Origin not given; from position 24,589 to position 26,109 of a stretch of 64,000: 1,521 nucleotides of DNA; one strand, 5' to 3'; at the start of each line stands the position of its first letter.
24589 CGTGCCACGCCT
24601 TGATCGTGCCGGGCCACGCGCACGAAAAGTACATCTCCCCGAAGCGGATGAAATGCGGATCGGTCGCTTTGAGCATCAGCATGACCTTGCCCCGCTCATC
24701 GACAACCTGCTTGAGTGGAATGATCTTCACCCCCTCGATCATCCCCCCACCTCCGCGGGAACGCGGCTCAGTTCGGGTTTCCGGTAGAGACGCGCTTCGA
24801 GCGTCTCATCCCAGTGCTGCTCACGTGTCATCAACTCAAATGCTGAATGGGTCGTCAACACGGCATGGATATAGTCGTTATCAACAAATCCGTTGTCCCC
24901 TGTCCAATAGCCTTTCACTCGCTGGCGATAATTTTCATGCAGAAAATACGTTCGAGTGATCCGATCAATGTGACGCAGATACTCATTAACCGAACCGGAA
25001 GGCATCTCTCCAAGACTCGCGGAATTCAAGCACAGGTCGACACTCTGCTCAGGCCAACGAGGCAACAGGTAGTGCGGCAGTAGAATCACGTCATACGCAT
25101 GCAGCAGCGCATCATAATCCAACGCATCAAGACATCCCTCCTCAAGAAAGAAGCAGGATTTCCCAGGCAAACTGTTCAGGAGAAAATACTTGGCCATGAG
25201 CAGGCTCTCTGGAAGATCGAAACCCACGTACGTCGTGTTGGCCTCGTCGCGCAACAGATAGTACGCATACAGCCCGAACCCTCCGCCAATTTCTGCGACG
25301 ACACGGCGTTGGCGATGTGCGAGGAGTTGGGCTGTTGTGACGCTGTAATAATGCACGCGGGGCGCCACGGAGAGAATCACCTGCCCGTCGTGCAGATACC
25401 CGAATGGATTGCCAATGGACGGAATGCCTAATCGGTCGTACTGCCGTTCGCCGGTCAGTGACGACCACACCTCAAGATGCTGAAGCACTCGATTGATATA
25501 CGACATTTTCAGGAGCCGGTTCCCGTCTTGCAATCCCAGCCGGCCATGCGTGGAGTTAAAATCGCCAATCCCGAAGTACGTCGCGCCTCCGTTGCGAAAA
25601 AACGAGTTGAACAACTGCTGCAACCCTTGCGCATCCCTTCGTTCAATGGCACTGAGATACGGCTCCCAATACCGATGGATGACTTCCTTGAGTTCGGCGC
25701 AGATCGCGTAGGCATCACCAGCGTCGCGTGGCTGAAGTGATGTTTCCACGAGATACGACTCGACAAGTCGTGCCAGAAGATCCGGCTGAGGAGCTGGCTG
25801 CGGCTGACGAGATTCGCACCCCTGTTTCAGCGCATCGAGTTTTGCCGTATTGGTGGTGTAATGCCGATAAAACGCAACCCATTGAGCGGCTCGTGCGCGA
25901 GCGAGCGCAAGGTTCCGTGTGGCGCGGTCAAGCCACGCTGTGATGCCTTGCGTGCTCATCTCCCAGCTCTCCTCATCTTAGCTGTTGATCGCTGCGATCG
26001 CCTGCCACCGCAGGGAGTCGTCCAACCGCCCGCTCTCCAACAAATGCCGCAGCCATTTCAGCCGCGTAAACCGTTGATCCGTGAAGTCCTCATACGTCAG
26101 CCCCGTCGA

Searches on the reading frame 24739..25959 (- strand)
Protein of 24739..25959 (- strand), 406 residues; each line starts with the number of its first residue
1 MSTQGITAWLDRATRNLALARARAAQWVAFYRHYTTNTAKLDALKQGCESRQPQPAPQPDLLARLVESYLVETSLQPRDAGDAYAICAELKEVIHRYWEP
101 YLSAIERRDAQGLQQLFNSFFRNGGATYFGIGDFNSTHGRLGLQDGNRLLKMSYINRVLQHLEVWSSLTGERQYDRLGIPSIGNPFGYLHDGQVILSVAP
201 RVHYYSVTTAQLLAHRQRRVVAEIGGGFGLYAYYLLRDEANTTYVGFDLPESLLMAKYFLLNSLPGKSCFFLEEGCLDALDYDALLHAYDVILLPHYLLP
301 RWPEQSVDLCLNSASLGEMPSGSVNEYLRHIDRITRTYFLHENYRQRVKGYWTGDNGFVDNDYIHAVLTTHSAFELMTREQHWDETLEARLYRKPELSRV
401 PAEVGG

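Call 9: search_protein_families(library=pfam, proteins=[window:24739-25959:-], max_evalue=0.00001)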
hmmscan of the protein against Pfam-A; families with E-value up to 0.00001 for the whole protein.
window:24739-25959:- (406 aa): 0 families

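Call 25: search_protein_families(library=pfam, proteins=[window:24739-25959:-], max_evalue=0.05)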
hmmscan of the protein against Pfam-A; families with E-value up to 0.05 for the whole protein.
window:24739-25959:- (406 aa): 1 family
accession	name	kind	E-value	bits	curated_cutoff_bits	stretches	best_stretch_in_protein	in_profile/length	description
PF08242.18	Methyltransf_12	-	0.00046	21.3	30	1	223-295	2-72/98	Methyltransferase domain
